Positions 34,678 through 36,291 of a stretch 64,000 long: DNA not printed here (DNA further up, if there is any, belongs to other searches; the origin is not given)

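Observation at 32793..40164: Putative metal (copper/zinc) homeostasis island ending in a two-component system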

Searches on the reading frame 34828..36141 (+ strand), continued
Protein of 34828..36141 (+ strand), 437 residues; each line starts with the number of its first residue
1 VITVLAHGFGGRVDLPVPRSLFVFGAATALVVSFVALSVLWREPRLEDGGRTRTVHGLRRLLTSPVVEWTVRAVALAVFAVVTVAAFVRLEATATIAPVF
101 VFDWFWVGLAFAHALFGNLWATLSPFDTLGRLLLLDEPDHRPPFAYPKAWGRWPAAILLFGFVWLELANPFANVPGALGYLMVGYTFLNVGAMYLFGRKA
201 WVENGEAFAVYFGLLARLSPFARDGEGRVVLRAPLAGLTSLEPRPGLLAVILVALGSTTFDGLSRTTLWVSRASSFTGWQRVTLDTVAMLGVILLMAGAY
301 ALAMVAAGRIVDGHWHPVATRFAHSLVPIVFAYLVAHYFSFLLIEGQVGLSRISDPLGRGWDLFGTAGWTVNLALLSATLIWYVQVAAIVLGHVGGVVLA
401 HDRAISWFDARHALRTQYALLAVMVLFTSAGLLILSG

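Call 63: get_annotated_region(hit=H20, flank=6000)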
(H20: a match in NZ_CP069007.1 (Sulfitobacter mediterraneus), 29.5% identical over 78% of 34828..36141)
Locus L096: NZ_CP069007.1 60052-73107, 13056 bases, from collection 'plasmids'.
description: Sulfitobacter mediterraneus strain SC1-11 plasmid P3, complete sequence
organism: Sulfitobacter mediterraneus (NCBI taxid 83219)
taxonomy: Bacteria; Pseudomonadota; Alphaproteobacteria; Rhodobacterales; Roseobacteraceae; Sulfitobacter; Sulfitobacter mediterraneus
host: -; source: Skeletonema costatum,The surface seawater at the Pearl River Estuary; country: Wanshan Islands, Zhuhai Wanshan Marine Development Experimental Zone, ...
typing (MOB-suite, as given by PLSDB): non-mobilizable
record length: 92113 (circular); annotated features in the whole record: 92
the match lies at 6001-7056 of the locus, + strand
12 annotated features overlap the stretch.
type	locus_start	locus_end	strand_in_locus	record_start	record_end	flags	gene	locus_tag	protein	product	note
CDS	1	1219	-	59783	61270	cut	-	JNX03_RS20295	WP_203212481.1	6-hydroxynicotinate reductase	-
CDS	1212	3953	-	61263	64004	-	-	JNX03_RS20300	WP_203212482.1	molybdopterin-dependent oxidoreductase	-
CDS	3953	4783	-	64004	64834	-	-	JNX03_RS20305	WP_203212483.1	FAD binding domain-containing protein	-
CDS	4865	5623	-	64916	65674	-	-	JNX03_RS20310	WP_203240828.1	copper chaperone PCu(A)C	-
CDS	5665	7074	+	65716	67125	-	-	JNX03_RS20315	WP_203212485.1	hypothetical protein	-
CDS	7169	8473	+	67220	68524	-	-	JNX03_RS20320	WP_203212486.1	ABC transporter substrate-binding protein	-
CDS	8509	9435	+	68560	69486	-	-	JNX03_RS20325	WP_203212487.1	branched-chain amino acid ABC transporter permease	GO:0015803 - branched-chain amino acid transport [Evidence IEA]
CDS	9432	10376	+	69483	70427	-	-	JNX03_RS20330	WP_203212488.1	branched-chain amino acid ABC transporter permease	GO:0015803 - branched-chain amino acid transport [Evidence IEA]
CDS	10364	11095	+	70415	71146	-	-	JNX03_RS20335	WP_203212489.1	ABC transporter ATP-binding protein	-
CDS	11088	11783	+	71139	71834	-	-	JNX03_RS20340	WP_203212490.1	ABC transporter ATP-binding protein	-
CDS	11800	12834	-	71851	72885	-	-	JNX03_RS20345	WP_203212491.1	GlxA family transcriptional regulator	-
CDS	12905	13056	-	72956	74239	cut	-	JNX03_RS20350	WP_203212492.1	MFS transporter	GO:0055085 - transmembrane transport [Evidence IEA]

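Call 64: get_annotated_region(hit=H6, flank=8000)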
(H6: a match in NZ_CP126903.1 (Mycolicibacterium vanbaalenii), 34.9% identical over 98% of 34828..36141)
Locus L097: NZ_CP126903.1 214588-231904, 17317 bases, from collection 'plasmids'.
description: Mycolicibacterium vanbaalenii strain JOB5 plasmid unnamed2, complete sequence
organism: Mycolicibacterium vanbaalenii (NCBI taxid 110539)
taxonomy: Bacteria; Actinomycetota; Actinomycetes; Mycobacteriales; Mycobacteriaceae; Mycolicibacterium; Mycolicibacterium vanbaalenii
host: -; source: cell culture,soil; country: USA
typing (MOB-suite, as given by PLSDB): mobilizable; relaxase MOBF
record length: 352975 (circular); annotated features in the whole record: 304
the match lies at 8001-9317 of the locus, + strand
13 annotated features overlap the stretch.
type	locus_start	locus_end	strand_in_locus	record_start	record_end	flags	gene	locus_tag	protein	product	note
CDS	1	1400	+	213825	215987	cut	-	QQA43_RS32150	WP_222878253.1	Mu transposase C-terminal domain-containing protein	-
CDS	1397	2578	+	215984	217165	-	-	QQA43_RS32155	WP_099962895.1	ATP-binding protein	-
CDS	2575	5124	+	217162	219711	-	-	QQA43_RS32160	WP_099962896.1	TniQ family protein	-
CDS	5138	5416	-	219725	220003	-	-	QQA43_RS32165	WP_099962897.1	helix-turn-helix transcriptional regulator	-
CDS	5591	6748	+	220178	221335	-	-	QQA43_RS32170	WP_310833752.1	TniQ family protein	-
CDS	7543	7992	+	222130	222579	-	-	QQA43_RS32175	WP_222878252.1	hypothetical protein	-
CDS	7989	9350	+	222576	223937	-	-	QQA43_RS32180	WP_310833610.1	hypothetical protein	-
CDS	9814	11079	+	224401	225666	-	-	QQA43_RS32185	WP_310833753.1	Ig-like domain-containing protein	-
CDS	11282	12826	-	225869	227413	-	-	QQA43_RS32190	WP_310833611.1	fused MFS/spermidine synthase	-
CDS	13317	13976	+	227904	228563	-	-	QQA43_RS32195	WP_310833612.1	thioredoxin domain-containing protein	-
CDS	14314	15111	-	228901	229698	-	-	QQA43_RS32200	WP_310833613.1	CbtA family protein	-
CDS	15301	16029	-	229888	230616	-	-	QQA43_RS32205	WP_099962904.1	lytic murein transglycosylase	-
CDS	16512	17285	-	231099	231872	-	-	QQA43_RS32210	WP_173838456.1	type II CAAX endopeptidase family protein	GO:0071586 - CAAX-box protein processing [Evidence IEA]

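Call 68: search_protein_families(library=pfam, alignment_id=A3, max_evalue=0.0001)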
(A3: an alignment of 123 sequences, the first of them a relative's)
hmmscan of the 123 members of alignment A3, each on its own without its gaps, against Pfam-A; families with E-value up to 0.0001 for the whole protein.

A. member 1, L021:6744-7424:+ (227 aa): 0 families

B. families by the number of members that match (of 123 scanned): 130 families (the first 25 are shown)
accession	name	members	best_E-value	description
PF01551.29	Peptidase_M23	5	6.4e-34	Peptidase family M23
PF02737.24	3HCDH_N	3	8e-58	3-hydroxyacyl-CoA dehydrogenase, NAD binding domain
PF00725.27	3HCDH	3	6.6e-38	3-hydroxyacyl-CoA dehydrogenase, C-terminal domain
PF02518.31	HATPase_c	3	6.8e-25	Histidine kinase-, DNA gyrase B-, and HSP90-like ATPase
PF24568.1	CC_PcsB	3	6.3e-08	Peptidoglycan hydrolase PcsB, coiled-coil domain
PF00441.29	Acyl-CoA_dh_1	2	9.4e-54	Acyl-CoA dehydrogenase, C-terminal domain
PF02771.21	Acyl-CoA_dh_N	2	9.2e-41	Acyl-CoA dehydrogenase, N-terminal domain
PF00005.33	ABC_tran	2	1.7e-28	ABC transporter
PF07884.19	VKOR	2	9.4e-27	Vitamin K epoxide reductase family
PF00561.26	Abhydrolase_1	2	1.9e-22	alpha/beta hydrolase fold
PF08028.16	Acyl-CoA_dh_2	2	2.2e-22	Acyl-CoA dehydrogenase, C-terminal domain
PF02770.24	Acyl-CoA_dh_M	2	7e-22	Acyl-CoA dehydrogenase, middle domain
PF12697.13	Abhydrolase_6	2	1.9e-21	Alpha/beta hydrolase family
PF08281.18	Sigma70_r4_2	2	1.6e-16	Sigma-70, region 4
PF00512.31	HisKA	2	1.1e-15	His Kinase A (phospho-acceptor) domain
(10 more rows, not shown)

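Call 72: search_solved_structures(query=A1, max_evalue=10)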
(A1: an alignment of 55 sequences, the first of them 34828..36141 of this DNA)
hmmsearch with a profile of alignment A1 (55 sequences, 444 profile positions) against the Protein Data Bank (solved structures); distinct sequences matched with E-value up to 10: 0.

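Call 89: search_protein_families(library=pfam, max_evalue=0.01, proteins=[L083:6338-7399:+, L088:6472-7437:+, L088:7434-8591:+, L084:9814-11079:+, L096:4865-5623:-])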
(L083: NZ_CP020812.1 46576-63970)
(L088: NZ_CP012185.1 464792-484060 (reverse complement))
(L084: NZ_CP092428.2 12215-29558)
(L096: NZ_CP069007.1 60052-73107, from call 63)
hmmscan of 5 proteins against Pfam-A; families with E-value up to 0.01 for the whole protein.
L083:6338-7399:+ (353 aa): 0 families

L088:6472-7437:+ (321 aa): 0 families

L088:7434-8591:+ (385 aa): 0 families

L084:9814-11079:+ (421 aa): 2 families
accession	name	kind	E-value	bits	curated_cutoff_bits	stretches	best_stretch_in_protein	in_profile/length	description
PF17964.7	Big_10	-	1.4e-47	162.4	22.9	1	67-235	2-164/164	Bacterial Ig domain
PF03734.19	YkuD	-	5.3e-21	76.2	23.4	1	256-390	2-146/146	L,D-transpeptidase catalytic domain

L096:4865-5623:- (252 aa): 1 family
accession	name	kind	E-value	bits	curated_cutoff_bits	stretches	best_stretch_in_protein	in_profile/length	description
PF04314.18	PCuAC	-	4.7e-09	36.5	29.4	1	37-128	7-107/109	Copper chaperone PCu(A)C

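Call 99: search_dna_similar(query=window:34828-36141:+, collection=plasmids, mode=protein, max_rows=60, max_evalue=0.001, rows=spread)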
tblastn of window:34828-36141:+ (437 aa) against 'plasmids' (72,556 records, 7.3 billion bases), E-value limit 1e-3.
Records with a match: 61; places in all: 65; records where one place covers at least 80% of the query: 9.
Best place of each record, by identity: <60% 61.
By first word of the organism name: Haladaptatus 8; Haloferax 8; Rhizobium 4; Sulfitobacter 4; Mycolicibacterium 3; Halobaculum 3; Mycobacterium 2; Pseudonocardia 2; Rhodococcus 2; Sagittula 2; and 18 more.
By predicted mobility (MOB-suite, as given by PLSDB): non-mobilizable 52; mobilizable 9.
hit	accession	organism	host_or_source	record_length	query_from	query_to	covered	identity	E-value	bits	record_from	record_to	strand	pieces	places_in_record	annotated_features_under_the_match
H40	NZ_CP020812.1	Mycobacterium dioxanotrophicus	Single cell,river sediment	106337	4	437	99%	41.1%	4e-65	233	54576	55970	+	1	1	hypothetical protein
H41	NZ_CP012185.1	Pseudonocardia sp. EC080619-01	Apterostigma dentigerum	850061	2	428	98%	39.6%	8e-36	147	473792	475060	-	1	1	hypothetical protein (x2)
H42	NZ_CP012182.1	Pseudonocardia sp. EC080610-09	Apterostigma dentigerum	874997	2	428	98%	39.6%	8e-36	147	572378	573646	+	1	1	hypothetical protein (x2)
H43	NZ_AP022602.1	Mycobacterium gallinarum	-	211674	4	437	99%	36.0%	4e-36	149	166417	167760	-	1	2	hypothetical protein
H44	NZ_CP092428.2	Mycolicibacterium rufum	-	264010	2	437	100%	35.5%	1e-44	174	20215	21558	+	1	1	hypothetical protein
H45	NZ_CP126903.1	Mycolicibacterium vanbaalenii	cell culture,soil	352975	2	428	98%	34.9%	1e-42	168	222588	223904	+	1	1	hypothetical protein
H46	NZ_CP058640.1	Rhodococcus sp. ZPP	cell culture,soil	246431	4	428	97%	34.4%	4e-34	143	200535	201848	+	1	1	hypothetical protein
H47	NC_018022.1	Mycolicibacterium chubuense NBB4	-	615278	2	429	98%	33.8%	3e-36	149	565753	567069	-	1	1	hypothetical protein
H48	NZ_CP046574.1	Rhodococcus sp. WAY2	cell culture,bacterial consortium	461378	4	428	97%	33.9%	6e-32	136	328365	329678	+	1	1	hypothetical protein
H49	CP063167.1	Variovorax paradoxus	-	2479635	91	436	79%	34.7%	9e-35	144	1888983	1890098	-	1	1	hypothetical protein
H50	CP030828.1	Neorhizobium sp. NCHU2750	Rosa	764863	98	436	78%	33.2%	1e-29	129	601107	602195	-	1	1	hypothetical protein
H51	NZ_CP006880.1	Rhizobium gallicum bv. gallicum R602sp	Phaseolus vulgaris,whole ...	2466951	98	436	78%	32.5%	8e-26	118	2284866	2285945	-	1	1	record has no annotation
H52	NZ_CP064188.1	Rhizobium sp. 007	Onobrychis viciifolia,cell culture,root ...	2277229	98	436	78%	31.9%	3e-24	113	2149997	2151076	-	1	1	none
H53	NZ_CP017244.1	Rhizobium etli 8C-3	Phaseolus vulgaris,cell culture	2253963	98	436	78%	31.8%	3e-24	113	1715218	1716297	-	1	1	record has no annotation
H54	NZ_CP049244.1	Allorhizobium pseudoryzae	cell culture,soil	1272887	98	436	78%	31.3%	6e-23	109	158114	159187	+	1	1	none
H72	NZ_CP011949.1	Haloferax gibbonsii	whole genome,saline saltern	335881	93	436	79%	25.3%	1e-6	59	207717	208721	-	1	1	hypothetical protein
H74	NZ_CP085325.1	Salarchaeum japonicum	cell culture,commercial salt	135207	93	436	79%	25.1%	2e-10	71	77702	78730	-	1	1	hypothetical protein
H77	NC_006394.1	Haloarcula marismortui ATCC 43049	-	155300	93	436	79%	24.9%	3e-10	71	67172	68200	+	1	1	hypothetical protein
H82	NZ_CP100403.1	Halorussus aquaticus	cell culture,saline soil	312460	108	436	75%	25.1%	5e-10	70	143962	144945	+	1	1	hypothetical protein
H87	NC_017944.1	Haloferax mediterranei ATCC 33500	-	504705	93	358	61%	28.3%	6e-11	72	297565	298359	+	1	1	hypothetical protein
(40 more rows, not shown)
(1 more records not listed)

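Call 100: get_annotated_region(hit=H77, flank=6000)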
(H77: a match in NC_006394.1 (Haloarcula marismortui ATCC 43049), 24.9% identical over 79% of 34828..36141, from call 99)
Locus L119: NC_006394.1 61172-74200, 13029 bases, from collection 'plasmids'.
description: Haloarcula marismortui ATCC 43049 plasmid pNG600, complete sequence
organism: Haloarcula marismortui ATCC 43049 (NCBI taxid 272569)
taxonomy: Archaea; Euryarchaeota; Halobacteria; Halobacteriales; Haloarculaceae; Haloarcula; Haloarcula marismortui; Haloarcula marismortui ATCC 43049
host: -; source: -; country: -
typing (MOB-suite, as given by PLSDB): non-mobilizable
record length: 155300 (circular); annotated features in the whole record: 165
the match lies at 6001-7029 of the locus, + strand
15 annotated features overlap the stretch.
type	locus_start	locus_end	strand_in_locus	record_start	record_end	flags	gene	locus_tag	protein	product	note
CDS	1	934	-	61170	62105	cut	-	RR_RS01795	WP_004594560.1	cation diffusion facilitator family transporter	-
CDS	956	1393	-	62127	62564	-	-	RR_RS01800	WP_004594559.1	hypothetical protein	-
CDS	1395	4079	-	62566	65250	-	-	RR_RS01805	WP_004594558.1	heavy metal translocating P-type ATPase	-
CDS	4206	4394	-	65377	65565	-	-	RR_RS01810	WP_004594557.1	hypothetical protein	-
CDS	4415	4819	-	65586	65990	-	-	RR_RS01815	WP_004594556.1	hypothetical protein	-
CDS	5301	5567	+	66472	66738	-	-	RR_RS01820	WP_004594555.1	hypothetical protein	-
CDS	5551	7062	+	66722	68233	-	-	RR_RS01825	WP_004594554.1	hypothetical protein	-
CDS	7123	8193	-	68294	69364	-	-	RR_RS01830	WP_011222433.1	iron transporter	-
CDS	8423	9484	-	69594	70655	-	-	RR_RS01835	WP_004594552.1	iron transporter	-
CDS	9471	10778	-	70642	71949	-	-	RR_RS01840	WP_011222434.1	twin-arginine translocation signal domain-containing protein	-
CDS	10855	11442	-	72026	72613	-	-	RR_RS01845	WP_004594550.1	methyltransferase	-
CDS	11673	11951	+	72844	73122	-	-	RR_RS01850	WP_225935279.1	hypothetical protein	-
CDS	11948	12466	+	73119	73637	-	-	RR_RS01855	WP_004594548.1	winged helix-turn-helix transcriptional regulator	-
CDS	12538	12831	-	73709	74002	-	-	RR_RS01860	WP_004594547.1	PadR family transcriptional regulator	-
CDS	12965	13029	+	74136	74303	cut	-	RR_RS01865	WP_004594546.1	DNA-binding protein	-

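Call 101: get_annotated_region(hit=H72, flank=6000)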
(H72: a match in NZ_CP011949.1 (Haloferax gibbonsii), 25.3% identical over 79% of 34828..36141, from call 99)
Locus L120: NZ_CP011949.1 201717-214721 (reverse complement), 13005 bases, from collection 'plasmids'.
description: Haloferax gibbonsii strain ARA6 plasmid pHG2, complete sequence
organism: Haloferax gibbonsii (NCBI taxid 35746)
taxonomy: Archaea; Euryarchaeota; Halobacteria; Halobacteriales; Haloferacaceae; Haloferax; Haloferax gibbonsii
host: -; source: whole genome,saline saltern; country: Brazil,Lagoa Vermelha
typing (MOB-suite, as given by PLSDB): non-mobilizable
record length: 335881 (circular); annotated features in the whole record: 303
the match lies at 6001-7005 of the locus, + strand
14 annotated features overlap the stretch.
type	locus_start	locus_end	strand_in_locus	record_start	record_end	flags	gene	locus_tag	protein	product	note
CDS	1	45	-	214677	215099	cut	-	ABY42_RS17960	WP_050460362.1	type IV pilin N-terminal domain-containing protein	-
CDS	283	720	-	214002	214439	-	-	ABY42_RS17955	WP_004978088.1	type IV pilin N-terminal domain-containing protein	-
CDS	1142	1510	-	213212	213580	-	-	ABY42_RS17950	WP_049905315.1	hypothetical protein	-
CDS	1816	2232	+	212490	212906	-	-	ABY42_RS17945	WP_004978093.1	VOC family protein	-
CDS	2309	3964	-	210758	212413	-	-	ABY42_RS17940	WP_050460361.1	PAS domain-containing sensor histidine kinase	-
CDS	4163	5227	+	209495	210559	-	-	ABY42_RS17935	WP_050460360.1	hypothetical protein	-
CDS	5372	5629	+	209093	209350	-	-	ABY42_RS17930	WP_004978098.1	hypothetical protein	-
CDS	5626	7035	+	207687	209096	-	-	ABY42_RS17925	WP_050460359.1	hypothetical protein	-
CDS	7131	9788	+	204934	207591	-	-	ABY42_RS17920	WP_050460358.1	heavy metal translocating P-type ATPase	-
CDS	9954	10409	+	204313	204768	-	-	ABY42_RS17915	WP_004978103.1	high-potential iron-sulfur protein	GO:0019646 - aerobic electron transport chain [Evidence IEA]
CDS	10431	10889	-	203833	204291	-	-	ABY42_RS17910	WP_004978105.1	hypothetical protein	-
CDS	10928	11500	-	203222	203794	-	-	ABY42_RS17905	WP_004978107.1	hypothetical protein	-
CDS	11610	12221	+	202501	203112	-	-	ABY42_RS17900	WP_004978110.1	hypothetical protein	-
CDS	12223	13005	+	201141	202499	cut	-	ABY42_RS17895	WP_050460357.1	hypothetical protein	-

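Call 102: get_annotated_region(hit=H50, flank=6000)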
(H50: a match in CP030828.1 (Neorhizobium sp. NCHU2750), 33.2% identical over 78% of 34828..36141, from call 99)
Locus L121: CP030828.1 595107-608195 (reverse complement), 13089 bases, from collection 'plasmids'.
description: Neorhizobium sp. NCHU2750 plasmid pNCHU2750a, complete sequence
organism: Neorhizobium sp. NCHU2750 (NCBI taxid 1825976)
taxonomy: Bacteria; Pseudomonadota; Alphaproteobacteria; Hyphomicrobiales; Rhizobiaceae; Neorhizobium; Neorhizobium sp. NCHU2750
host: -; source: Rosa; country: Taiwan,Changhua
typing (MOB-suite, as given by PLSDB): non-mobilizable
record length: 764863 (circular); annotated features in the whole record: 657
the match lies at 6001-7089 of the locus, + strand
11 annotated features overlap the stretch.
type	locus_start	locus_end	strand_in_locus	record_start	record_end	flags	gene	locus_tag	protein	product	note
CDS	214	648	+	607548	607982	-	-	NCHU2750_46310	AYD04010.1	MarR family transcriptional regulator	-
CDS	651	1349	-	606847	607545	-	livF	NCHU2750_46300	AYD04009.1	branched-chain amino acid ABC transporter ATP-binding protein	-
CDS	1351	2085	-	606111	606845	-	livG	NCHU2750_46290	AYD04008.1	branched-chain amino acid ABC transporter ATP-binding protein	-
CDS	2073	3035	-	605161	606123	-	livM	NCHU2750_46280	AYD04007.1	branched-chain amino acid ABC transporter permease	-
CDS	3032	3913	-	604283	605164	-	livH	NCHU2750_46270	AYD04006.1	branched-chain amino acid ABC transporter permease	-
CDS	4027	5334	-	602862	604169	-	livK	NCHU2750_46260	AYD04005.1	branched-chain amino acid ABC transporter substrate-binding protein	-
CDS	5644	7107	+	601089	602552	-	-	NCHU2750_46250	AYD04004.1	hypothetical protein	-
CDS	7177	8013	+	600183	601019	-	fpr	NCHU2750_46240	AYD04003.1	ferredoxin NADP reductase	-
CDS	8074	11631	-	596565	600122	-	nicB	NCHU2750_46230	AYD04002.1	nicotinate dehydrogenase subunit B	-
CDS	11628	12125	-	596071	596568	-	nicA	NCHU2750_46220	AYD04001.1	nicotinate dehydrogenase subunit A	-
CDS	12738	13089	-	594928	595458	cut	rutF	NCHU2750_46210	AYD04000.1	flavin reductase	-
